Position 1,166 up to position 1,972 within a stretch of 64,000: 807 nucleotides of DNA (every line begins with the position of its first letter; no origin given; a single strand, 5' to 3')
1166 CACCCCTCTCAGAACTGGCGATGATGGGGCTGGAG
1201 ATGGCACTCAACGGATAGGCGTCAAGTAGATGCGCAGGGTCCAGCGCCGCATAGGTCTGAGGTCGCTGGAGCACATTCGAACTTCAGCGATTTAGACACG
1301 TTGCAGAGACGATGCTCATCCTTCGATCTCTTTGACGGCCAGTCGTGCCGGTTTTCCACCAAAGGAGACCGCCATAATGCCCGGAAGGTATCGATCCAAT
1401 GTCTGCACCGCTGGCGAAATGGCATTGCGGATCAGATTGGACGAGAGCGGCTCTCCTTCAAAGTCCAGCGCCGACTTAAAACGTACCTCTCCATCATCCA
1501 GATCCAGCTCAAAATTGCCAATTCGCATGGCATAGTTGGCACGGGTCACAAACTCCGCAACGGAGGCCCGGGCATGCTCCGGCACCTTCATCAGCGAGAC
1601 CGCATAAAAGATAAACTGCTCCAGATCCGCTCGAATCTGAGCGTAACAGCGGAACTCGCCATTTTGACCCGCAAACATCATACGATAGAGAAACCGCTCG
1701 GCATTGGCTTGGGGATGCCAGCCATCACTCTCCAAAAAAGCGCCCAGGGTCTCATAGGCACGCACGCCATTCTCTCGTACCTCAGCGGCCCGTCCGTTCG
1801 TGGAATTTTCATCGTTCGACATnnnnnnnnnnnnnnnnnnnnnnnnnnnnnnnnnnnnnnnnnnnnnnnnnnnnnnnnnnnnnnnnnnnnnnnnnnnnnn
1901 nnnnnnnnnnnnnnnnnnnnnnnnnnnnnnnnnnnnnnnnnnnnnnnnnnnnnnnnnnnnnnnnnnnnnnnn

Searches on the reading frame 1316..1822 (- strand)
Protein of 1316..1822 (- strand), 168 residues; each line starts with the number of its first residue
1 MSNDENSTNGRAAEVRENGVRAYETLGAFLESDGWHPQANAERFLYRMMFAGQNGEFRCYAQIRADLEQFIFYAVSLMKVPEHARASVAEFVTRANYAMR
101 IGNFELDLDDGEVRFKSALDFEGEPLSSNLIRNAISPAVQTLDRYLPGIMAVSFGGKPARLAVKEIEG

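Call 5: search_protein_families(library=pfam, proteins=[window:1316-1822:-])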
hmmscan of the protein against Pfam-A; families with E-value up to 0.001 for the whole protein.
window:1316-1822:- (168 aa): 1 family
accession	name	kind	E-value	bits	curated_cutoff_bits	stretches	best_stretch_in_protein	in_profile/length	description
PF10722.14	YbjN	-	2.8e-13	50.7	22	1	24-148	3-123/126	Putative bacterial sensory transduction regulator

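Call 6: find_encoding_contigs(protein=window:1316-1822:-, flank=4000, max_places=10)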
Protein window:1316-1822:- (168 aa): 3 contigs read that carry it; 3 places shown.
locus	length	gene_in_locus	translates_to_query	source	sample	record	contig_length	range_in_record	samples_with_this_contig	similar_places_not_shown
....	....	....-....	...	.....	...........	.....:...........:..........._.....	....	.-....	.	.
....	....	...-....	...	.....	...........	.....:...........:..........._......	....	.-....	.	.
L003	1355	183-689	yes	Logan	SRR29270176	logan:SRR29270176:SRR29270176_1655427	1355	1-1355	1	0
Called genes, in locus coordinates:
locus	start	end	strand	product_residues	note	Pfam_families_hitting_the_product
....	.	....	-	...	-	?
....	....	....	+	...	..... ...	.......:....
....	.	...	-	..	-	?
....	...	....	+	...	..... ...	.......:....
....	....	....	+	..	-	?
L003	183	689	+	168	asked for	PF10722:YbjN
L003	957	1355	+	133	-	?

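Call 14: find_homologous_proteins(query=window:1316-1822:-, max_evalue=1e-10)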
Query window:1316-1822:- (168 aa): 367 proteins with E <= 1e-10 among 519 candidates; the best 120 are listed.
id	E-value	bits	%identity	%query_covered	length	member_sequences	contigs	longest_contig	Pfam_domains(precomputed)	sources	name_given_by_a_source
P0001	3.1e-101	354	96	100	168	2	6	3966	PF10722.15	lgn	-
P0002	3.8e-77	276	74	100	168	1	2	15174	PF10722.15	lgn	-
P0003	7.3e-70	252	66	99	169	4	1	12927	PF10722.15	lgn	-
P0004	6.6e-69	249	66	97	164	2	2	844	PF10722.15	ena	-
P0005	6.5e-67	243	66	97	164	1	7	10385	PF10722.15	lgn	-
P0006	2.1e-64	235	62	100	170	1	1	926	PF10722.15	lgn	-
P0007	2.4e-63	231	63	100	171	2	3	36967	PF10722.15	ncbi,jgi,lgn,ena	-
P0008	1.0e-61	226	62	99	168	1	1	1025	PF10722.15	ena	-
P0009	1.1e-61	226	66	90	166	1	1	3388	PF10722.15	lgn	-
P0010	1.8e-61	225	62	97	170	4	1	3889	PF10722.15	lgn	-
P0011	2.6e-61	225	66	90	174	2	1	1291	PF10722.15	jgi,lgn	jgi:hypothetical protein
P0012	2.7e-61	224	60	97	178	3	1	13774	PF10722.15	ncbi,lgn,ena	-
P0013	2.9e-61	224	60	99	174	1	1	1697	PF10722.15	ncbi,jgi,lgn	-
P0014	3.2e-61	224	64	89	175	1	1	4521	PF10722.15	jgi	jgi:hypothetical protein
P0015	4.4e-61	224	63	90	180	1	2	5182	PF10722.15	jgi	jgi:hypothetical protein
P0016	4.7e-61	224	66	95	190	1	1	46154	PF10722.15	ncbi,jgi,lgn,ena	-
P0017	7.1e-61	223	58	99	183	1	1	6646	PF10722.15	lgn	-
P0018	1.1e-60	222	61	100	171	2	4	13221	PF10722.15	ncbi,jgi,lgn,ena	-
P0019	1.2e-60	222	57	100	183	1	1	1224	PF10722.15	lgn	-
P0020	2.3e-60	221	61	93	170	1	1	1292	PF10722.15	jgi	jgi:hypothetical protein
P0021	2.3e-60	221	61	93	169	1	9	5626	PF10722.15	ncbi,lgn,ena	-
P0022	2.8e-60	221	59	99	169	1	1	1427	PF10722.15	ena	-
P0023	3.2e-60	221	65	89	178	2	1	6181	PF10722.15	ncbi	-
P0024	4.5e-60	220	61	93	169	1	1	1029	PF10722.15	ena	-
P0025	4.6e-60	220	63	98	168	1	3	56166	PF10722.15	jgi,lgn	jgi:hypothetical protein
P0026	5.1e-60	220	60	99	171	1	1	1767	PF10722.15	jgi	jgi:hypothetical protein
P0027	5.1e-60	220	60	91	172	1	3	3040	PF10722.15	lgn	-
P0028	8.5e-60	220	60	93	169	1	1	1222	PF10722.15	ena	-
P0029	1.1e-59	219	60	93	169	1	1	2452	PF10722.15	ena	-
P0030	1.3e-59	219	61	97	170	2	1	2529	PF10722.15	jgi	jgi:hypothetical protein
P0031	1.4e-59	219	59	97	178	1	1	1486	PF10722.15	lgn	-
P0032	1.5e-59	219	60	93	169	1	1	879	PF10722.15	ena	-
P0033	1.7e-59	219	60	93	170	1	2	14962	PF10722.15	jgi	jgi:hypothetical protein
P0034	3.3e-59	218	57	98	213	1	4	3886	PF10722.15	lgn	-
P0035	3.8e-59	217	58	99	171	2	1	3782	PF10722.15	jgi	jgi:hypothetical protein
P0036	5.9e-59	217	62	90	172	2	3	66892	PF10722.15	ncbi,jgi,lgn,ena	-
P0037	2.6e-58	215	59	98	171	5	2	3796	PF10722.15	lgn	-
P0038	5.3e-58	214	63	90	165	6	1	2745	PF10722.15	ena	-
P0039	6.9e-58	213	63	90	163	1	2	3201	PF10722.15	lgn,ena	-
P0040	7.9e-58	213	62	93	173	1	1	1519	PF10722.15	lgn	-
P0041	8.0e-58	213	63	90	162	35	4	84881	PF10722.15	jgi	-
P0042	8.7e-58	213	63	84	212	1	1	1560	PF10722.15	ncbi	-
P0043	8.7e-58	213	57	98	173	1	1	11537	PF10722.15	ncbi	-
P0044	9.6e-58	213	61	91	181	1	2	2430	PF10722.15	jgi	jgi:hypothetical protein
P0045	1.1e-57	213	60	96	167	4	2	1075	PF10722.15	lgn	-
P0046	1.3e-57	213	62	93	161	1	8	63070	PF10722.15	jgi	jgi:hypothetical protein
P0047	1.3e-57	212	57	99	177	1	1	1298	PF10722.15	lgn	-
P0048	1.3e-57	212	61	93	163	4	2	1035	PF10722.15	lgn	-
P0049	1.5e-57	212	62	90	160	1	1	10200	PF10722.15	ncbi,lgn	-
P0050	1.7e-57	212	60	90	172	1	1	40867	PF10722.15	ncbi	-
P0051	1.9e-57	212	62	90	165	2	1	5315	PF10722.15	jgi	jgi:hypothetical protein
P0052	2.8e-57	211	61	93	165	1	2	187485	PF10722.15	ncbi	-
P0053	2.9e-57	211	56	99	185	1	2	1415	PF10722.15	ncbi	-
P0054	3.2e-57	211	62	90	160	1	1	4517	PF10722.15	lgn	-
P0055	3.3e-57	211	64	83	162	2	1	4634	PF10722.15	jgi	jgi:hypothetical protein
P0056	4.5e-57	211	61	91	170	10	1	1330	PF10722.15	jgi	jgi:hypothetical protein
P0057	4.8e-57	211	62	90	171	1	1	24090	PF10722.15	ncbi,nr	ncbi:MAG TPA: YbjN domain-containing protein [Roseiflexaceae bacterium]|nr:YbjN domain-containing pr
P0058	5.3e-57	211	61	89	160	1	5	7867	PF10722.15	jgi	jgi:hypothetical protein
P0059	5.4e-57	210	62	86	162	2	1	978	PF10722.15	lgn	-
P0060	5.7e-57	210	62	89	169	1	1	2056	PF10722.15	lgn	-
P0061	6.2e-57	210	63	90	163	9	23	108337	PF10722.15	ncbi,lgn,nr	ncbi:MAG: YbjN domain-containing protein [Anaerolineae bacterium]|nr:YbjN domain-containing protein 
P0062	6.6e-57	210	60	93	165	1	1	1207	PF10722.15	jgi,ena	-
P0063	7.1e-57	210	60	99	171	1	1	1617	PF10722.15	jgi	jgi:hypothetical protein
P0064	8.0e-57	210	61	89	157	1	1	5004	PF10722.15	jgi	jgi:hypothetical protein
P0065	9.8e-57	210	62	92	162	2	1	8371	PF10722.15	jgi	-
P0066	1.0e-56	210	63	90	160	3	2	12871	PF10722.15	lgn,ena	-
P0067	1.1e-56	210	60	98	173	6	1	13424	PF10722.15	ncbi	-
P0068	1.1e-56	210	58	95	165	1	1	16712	PF10722.15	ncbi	-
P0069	1.2e-56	209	58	99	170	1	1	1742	PF10722.15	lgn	-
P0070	1.4e-56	209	63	83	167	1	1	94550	PF10722.15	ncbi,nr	ncbi:MAG: YbjN domain-containing protein [Caldilineaceae bacterium]|nr:YbjN domain-containing protei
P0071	1.6e-56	209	64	90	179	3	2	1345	PF10722.15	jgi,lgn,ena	-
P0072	1.7e-56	209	57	97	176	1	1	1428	PF10722.15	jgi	jgi:hypothetical protein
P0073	1.9e-56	209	58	100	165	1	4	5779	PF10722.15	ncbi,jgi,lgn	ncbi:MAG: YbjN domain-containing protein [Anaerolineae bacterium]|jgi:hypothetical protein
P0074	1.9e-56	209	59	95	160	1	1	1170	PF10722.15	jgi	-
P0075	2.2e-56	209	61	92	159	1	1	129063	PF10722.15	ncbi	-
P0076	2.2e-56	208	60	92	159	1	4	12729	PF10722.15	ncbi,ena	-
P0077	5.9e-56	207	62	90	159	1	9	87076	PF10722.15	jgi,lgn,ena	jgi:hypothetical protein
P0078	6.3e-56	207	62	90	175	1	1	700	PF10722.15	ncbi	-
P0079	8.0e-56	207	62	90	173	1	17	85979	PF10722.15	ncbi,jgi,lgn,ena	-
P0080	8.8e-56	207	59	89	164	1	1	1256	PF10722.15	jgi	-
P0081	8.9e-56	207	59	90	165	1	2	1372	PF10722.15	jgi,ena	-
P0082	1.0e-55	206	59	91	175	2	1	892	PF10722.15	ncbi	-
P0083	1.2e-55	206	61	91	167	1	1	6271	PF10722.15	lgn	-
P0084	1.3e-55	206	61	89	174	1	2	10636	PF10722.15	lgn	-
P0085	1.4e-55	206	59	95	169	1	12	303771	PF10722.15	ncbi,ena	-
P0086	1.8e-55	206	62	90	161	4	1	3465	PF10722.15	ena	-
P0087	2.0e-55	205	59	89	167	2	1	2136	PF10722.15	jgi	jgi:hypothetical protein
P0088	2.1e-55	205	58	97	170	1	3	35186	PF10722.15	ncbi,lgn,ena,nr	ncbi:MAG TPA: YbjN domain-containing protein [Roseiflexaceae bacterium]|nr:YbjN domain-containing pr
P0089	2.2e-55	205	60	90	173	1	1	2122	PF10722.15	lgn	-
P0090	2.3e-55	205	60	90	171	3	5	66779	PF10722.15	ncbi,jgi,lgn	jgi:hypothetical protein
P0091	2.8e-55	205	62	89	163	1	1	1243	PF10722.15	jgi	jgi:hypothetical protein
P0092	2.8e-55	205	57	98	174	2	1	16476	PF10722.15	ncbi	-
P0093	3.2e-55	205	57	96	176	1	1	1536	PF10722.15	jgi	jgi:hypothetical protein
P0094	3.5e-55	205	62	90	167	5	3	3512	PF10722.15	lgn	-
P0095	3.8e-55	204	57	96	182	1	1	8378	PF10722.15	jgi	jgi:hypothetical protein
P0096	3.9e-55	204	62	90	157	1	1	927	PF10722.15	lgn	-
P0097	5.4e-55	204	56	95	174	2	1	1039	PF10722.15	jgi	jgi:hypothetical protein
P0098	7.7e-55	203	59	89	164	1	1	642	PF10722.15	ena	-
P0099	8.6e-55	203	62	90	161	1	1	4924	PF10722.15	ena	-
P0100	1.1e-54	203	65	82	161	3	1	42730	PF10722.15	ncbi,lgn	-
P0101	1.4e-54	203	60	90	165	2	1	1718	PF10722.15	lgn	-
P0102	1.4e-54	203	60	91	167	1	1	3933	PF10722.15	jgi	jgi:hypothetical protein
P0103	1.5e-54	203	62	90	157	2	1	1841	PF10722.15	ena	-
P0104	1.8e-54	202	60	92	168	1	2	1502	PF10722.15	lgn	-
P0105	2.1e-54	202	55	99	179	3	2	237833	PF10722.15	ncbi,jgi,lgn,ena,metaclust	metaclust:\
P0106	2.1e-54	202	61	89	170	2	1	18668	PF10722.15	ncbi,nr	ncbi:MAG: YbjN domain-containing protein [Anaerolineae bacterium]|nr:YbjN domain-containing protein 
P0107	2.2e-54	202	62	90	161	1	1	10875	PF10722.15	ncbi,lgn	ncbi:MAG: YbjN domain-containing protein [Anaerolineales bacterium]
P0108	2.8e-54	202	62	90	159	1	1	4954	PF10722.15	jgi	-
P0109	3.0e-54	202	62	90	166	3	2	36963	PF10722.15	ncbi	-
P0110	3.5e-54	201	56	99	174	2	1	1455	PF10722.15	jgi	jgi:hypothetical protein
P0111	3.6e-54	201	56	97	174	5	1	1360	PF10722.15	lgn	-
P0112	3.8e-54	201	57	99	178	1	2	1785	PF10722.15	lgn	-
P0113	5.3e-54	201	62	90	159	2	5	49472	PF10722.15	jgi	jgi:hypothetical protein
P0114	6.4e-54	201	62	90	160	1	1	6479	PF10722.15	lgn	-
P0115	6.5e-54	200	56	100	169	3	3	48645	PF10722.15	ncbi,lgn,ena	-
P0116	6.7e-54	200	55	100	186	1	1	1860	PF10722.15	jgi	jgi:hypothetical protein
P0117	7.1e-54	200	56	94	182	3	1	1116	PF10722.15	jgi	jgi:hypothetical protein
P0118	7.6e-54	200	59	92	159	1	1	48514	PF10722.15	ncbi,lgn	-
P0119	8.3e-54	200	59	92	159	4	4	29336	PF10722.15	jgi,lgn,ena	-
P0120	9.0e-54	200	58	95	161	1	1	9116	PF10722.15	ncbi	-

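Call 16: find_encoding_contigs(protein=P0001, flank=3500, max_places=10)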
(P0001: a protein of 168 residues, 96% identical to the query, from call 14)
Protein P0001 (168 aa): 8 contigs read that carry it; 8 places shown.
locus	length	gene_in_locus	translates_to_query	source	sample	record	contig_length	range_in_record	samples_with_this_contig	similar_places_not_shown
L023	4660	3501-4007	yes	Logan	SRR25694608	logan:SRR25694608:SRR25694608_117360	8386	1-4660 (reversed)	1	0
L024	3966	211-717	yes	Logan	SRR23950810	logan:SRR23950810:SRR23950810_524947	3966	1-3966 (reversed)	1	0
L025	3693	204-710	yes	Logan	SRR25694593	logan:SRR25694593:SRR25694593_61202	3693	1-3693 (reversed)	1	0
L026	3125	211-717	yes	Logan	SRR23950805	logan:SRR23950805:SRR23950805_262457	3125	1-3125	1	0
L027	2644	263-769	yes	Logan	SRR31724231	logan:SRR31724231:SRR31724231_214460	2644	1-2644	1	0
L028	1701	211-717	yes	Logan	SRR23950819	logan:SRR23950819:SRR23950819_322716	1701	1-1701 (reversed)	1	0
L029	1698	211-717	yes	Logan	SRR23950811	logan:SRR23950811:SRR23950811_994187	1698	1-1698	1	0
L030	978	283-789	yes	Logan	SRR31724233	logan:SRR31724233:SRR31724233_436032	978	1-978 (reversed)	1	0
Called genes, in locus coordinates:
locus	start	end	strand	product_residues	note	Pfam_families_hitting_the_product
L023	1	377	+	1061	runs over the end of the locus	PF00989:PAS (weak), PF08448:PAS_4, PF13426:PAS_9, PF08447:PAS_3, PF00512:HisKA, PF02518:HATPase_c, PF00072:Response_reg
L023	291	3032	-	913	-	PF19864:Radical_SAM_N2, PF04055:Radical_SAM, PF10105:DUF2344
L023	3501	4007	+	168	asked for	PF10722:YbjN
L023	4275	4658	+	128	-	?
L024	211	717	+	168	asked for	PF10722:YbjN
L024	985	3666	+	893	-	PF00330:Aconitase, PF00694:Aconitase_C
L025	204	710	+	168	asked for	PF10722:YbjN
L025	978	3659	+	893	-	PF00330:Aconitase, PF00694:Aconitase_C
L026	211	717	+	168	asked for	PF10722:YbjN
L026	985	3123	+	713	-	?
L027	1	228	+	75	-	?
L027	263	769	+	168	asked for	PF10722:YbjN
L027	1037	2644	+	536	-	?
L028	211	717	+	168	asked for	PF10722:YbjN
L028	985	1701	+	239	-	?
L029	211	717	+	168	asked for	PF10722:YbjN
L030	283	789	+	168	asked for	PF10722:YbjN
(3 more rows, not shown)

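Call 17: find_encoding_contigs(protein=P0002, flank=3500, max_places=6)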
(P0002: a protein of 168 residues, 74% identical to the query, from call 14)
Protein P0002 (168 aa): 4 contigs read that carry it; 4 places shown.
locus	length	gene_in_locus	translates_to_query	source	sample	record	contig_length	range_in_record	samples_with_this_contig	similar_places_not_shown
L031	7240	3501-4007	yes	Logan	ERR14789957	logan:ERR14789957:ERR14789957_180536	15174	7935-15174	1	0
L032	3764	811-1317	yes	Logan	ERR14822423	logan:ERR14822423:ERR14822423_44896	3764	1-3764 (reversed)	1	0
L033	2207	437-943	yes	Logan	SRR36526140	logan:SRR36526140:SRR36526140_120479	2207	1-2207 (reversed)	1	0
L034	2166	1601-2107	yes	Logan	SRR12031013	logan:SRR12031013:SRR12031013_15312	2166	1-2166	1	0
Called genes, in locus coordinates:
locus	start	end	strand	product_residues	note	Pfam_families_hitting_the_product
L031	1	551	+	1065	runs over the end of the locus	PF00989:PAS, PF08448:PAS_4, PF13426:PAS_9 (weak), PF08447:PAS_3, PF00512:HisKA, PF02518:HATPase_c, PF00072:Response_reg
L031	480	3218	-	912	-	PF19864:Radical_SAM_N2, PF04055:Radical_SAM, PF10105:DUF2344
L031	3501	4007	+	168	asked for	PF10722:YbjN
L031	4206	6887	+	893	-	PF00330:Aconitase, PF00694:Aconitase_C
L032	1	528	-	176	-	?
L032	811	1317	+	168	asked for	PF10722:YbjN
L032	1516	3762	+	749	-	?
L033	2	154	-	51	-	?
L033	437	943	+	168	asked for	PF10722:YbjN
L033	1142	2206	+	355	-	?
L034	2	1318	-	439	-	?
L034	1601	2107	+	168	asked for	PF10722:YbjN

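Call 18: find_encoding_contigs(protein=P0003, flank=3500, max_places=6)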
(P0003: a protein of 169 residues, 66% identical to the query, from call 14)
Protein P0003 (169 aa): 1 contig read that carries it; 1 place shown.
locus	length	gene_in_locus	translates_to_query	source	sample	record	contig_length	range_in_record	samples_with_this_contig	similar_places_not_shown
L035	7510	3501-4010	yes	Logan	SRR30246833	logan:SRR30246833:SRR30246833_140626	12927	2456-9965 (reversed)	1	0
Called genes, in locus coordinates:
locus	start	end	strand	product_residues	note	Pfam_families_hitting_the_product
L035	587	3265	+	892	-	PF11617:Cu-binding_MopE, PF00059:Lectin_C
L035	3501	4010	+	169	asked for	PF10722:YbjN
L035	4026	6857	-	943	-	-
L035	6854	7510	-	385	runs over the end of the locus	PF01594:AI-2E_transport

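Call 45: find_encoding_contigs(protein=P0005, flank=3500, max_places=4)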
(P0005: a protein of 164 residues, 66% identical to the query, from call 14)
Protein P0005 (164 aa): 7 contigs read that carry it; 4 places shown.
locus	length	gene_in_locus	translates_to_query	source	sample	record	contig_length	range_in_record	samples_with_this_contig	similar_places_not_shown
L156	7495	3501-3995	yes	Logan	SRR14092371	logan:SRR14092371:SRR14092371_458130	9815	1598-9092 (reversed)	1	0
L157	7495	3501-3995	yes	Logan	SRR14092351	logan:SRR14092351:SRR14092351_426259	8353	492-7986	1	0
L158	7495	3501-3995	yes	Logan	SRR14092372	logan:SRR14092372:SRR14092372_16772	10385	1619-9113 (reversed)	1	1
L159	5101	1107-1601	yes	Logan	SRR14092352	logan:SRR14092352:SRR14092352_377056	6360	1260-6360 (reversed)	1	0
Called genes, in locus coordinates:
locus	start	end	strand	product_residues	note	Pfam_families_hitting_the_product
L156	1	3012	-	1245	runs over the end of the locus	?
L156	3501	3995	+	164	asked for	PF10722:YbjN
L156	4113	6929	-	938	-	-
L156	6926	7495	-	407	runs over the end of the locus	PF01594:AI-2E_transport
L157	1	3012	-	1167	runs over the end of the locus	?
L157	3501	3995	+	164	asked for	PF10722:YbjN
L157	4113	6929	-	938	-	-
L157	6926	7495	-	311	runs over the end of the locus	?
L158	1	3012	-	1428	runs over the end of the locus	?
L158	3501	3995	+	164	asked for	PF10722:YbjN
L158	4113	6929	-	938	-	-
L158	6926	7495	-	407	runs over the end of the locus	PF01594:AI-2E_transport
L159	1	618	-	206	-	?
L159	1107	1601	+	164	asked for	PF10722:YbjN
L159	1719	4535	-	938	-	-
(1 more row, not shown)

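Call 46: find_encoding_contigs(protein=P0007, flank=3500, max_places=3)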
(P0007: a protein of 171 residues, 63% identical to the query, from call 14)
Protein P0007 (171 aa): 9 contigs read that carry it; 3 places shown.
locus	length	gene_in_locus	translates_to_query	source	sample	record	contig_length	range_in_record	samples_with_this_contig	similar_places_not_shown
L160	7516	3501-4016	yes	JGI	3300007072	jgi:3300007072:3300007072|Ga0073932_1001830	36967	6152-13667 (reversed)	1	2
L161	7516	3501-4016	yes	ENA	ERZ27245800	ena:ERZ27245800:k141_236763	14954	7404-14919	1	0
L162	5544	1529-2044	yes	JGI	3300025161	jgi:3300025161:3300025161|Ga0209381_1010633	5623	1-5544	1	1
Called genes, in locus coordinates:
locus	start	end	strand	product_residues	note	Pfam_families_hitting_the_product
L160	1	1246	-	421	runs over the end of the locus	PF00155:Aminotran_1_2, PF01041:DegT_DnrJ_EryC1 (weak), PF01053:Cys_Met_Meta_PP, PF01212:Beta_elim_lyase (weak)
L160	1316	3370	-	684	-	PF22745:Nlig-Ia, PF01653:DNA_ligase_aden, PF03120:OB_DNA_ligase, PF03119:DNA_ligase_ZBD, PF14520:HHH_5 (weak), PF12826:HHH_2, PF14520:HHH_5 (weak), PF00533:BRCT, +2 more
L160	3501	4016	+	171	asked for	PF10722:YbjN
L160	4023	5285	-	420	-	PF01882:DUF58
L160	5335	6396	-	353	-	PF00493:MCM (weak), PF05496:RuvB_N (faint), PF20030:bpMoxR, PF00004:AAA (weak), PF07726:AAA_3, PF07728:AAA_5, PF17863:AAA_lid_2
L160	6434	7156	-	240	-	PF00535:Glycos_transf_2, PF13641:Glyco_tranf_2_3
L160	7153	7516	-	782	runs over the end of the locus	PF09586:YfhO (faint)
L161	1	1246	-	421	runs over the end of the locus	PF00155:Aminotran_1_2, PF01041:DegT_DnrJ_EryC1 (weak), PF01053:Cys_Met_Meta_PP, PF01212:Beta_elim_lyase (weak)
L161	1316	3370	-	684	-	PF22745:Nlig-Ia, PF01653:DNA_ligase_aden, PF03120:OB_DNA_ligase, PF03119:DNA_ligase_ZBD, PF14520:HHH_5 (weak), PF12826:HHH_2, PF14520:HHH_5 (weak), PF00533:BRCT, +2 more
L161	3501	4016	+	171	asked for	PF10722:YbjN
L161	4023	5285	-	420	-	PF01882:DUF58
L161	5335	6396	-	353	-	PF00493:MCM (weak), PF05496:RuvB_N (faint), PF20030:bpMoxR, PF00004:AAA (weak), PF07726:AAA_3, PF07728:AAA_5, PF17863:AAA_lid_2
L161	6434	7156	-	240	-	PF00535:Glycos_transf_2, PF13641:Glyco_tranf_2_3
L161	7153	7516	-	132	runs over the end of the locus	?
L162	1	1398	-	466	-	?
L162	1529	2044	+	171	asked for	PF10722:YbjN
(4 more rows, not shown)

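Call 47: find_encoding_contigs(protein=P0016, flank=3500, max_places=3)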
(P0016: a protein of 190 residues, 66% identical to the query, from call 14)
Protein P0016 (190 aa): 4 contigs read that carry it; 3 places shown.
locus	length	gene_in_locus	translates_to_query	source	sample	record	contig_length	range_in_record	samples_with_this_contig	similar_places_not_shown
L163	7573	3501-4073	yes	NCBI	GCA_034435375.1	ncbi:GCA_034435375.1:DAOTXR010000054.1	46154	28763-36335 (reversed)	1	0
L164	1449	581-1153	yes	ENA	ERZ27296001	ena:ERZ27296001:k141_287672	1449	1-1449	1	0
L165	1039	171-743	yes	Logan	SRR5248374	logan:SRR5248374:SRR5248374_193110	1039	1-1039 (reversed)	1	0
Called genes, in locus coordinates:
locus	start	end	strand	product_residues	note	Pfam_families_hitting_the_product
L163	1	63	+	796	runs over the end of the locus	-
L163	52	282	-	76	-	-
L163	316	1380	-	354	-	PF02558:ApbA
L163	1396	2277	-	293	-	PF00561:Abhydrolase_1, PF12697:Abhydrolase_6, PF12146:Hydrolase_4 (weak)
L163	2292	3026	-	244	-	PF02544:Steroid_dh (weak), PF04140:ICMT, PF04191:PEMT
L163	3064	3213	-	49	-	-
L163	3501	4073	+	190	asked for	PF10722:YbjN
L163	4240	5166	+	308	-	PF05496:RuvB_N (faint), PF13191:AAA_16, PF00004:AAA, PF07724:AAA_2 (weak), PF07726:AAA_3 (faint), PF07728:AAA_5, PF13401:AAA_22 (weak)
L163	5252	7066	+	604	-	PF08439:Peptidase_M3_N, PF01432:Peptidase_M3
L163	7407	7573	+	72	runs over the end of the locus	-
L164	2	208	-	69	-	?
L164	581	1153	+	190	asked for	PF10722:YbjN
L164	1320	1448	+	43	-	?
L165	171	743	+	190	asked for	PF10722:YbjN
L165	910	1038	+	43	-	?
